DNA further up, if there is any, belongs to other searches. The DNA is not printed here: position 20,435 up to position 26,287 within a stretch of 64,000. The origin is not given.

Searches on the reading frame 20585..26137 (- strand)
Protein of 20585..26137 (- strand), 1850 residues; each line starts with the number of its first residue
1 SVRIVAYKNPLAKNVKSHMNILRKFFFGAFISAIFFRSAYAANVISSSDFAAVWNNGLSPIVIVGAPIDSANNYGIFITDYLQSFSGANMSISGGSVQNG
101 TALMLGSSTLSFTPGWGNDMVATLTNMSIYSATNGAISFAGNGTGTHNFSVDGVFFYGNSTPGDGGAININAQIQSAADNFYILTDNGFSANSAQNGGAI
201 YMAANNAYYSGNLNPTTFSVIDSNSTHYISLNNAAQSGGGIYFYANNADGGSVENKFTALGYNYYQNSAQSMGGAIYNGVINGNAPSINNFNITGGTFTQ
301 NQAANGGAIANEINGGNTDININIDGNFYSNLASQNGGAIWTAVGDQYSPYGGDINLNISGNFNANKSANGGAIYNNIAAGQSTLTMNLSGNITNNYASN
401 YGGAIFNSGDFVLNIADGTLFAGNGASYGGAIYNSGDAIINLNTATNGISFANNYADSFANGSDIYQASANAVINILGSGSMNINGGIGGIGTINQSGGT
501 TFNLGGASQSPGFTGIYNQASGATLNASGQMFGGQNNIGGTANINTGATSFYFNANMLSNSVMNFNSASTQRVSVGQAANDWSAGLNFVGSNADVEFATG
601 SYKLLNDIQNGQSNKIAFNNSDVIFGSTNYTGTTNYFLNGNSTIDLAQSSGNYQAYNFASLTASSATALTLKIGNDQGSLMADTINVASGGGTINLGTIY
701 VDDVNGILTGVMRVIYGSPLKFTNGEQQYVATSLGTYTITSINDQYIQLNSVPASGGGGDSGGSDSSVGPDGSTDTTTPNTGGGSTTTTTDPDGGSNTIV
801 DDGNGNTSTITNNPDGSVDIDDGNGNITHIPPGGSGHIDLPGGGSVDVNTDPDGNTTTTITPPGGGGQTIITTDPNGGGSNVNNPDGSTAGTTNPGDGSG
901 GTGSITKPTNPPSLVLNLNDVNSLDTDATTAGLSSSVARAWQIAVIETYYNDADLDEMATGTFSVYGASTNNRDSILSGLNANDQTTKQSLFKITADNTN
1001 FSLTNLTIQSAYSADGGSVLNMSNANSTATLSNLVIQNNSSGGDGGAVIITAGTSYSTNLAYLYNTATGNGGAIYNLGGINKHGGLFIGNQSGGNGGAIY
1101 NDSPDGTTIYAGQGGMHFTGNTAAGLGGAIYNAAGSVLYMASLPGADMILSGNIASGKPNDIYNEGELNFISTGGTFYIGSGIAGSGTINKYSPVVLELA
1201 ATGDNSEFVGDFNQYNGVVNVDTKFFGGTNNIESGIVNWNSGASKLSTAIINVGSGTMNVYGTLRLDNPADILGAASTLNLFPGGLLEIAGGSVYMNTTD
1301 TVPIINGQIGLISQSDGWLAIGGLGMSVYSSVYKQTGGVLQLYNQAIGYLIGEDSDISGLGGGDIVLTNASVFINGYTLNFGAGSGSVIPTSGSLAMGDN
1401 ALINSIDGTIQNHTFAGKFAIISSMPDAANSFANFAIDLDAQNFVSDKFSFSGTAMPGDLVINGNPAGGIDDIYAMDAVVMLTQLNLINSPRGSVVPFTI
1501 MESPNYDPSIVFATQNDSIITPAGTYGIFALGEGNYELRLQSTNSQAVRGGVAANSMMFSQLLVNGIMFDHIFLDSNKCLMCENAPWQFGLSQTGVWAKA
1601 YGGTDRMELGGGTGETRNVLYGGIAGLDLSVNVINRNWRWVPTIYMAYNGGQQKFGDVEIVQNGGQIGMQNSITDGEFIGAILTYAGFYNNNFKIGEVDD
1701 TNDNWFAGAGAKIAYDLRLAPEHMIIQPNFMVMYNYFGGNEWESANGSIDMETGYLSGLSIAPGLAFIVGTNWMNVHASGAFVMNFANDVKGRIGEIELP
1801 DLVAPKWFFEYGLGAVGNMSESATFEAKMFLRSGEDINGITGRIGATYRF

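Call 17: search_protein_families(library=pfam, proteins=[window:20585-26137:-], max_evalue=0.01)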
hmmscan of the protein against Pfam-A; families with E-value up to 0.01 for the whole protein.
window:20585-26137:- (1850 aa): 1 family
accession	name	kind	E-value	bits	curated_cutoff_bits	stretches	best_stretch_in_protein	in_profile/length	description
PF02415.23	Chlam_PMP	-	1.3e-07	31.6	20.6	0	1118-1132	4-18/19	Chlamydia polymorphic membrane protein (Chlamydia_PMP) repeat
